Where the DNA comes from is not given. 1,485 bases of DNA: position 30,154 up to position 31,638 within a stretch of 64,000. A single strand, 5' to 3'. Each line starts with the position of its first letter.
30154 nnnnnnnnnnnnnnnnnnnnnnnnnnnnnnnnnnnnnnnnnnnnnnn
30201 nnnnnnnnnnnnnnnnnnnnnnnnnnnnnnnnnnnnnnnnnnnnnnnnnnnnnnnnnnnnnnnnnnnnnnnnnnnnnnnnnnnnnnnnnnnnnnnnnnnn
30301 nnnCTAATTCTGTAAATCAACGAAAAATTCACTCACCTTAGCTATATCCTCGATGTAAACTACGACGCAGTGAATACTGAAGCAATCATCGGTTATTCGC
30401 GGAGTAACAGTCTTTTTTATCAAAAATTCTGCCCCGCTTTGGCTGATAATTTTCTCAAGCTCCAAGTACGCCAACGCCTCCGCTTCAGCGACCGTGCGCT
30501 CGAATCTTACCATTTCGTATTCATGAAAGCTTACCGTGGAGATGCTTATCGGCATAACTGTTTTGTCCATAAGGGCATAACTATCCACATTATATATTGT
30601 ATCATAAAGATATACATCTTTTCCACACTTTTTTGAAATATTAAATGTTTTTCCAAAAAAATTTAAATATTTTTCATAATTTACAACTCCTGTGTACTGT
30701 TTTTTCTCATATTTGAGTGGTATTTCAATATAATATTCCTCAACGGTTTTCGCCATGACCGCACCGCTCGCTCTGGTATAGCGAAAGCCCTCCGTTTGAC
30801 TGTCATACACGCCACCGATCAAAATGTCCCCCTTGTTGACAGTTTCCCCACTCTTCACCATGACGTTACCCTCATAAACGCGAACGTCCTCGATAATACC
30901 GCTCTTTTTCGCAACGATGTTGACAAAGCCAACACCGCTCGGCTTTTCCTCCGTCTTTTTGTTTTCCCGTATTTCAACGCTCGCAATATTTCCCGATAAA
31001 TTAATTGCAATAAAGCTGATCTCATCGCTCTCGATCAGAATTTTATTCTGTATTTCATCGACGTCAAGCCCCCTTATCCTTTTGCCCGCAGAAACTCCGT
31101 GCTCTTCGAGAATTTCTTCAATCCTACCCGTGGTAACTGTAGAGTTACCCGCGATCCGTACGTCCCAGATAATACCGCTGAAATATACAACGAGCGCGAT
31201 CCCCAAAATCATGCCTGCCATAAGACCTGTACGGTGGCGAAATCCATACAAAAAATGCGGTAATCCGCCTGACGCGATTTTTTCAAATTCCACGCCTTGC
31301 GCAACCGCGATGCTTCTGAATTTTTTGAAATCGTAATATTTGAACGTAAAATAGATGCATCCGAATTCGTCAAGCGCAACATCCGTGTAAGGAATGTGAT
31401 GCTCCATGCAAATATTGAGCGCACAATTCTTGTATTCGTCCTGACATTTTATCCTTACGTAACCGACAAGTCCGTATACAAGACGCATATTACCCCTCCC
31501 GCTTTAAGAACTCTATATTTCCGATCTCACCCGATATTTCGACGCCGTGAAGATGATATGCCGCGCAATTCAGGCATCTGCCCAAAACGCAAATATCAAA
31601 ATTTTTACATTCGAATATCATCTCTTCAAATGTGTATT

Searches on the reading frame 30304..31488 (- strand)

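Call 94: search_protein_families(library=pfam, proteins=[window:30304-31488:-], max_evalue=0.0001)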
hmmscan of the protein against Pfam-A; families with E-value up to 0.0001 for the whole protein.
window:30304-31488:- (394 aa): 1 family
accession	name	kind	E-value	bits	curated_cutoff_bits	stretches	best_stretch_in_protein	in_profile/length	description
PF06898.16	YqfD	-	5.1e-87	292.7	25.2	1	8-382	4-379/379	Putative stage IV sporulation protein YqfD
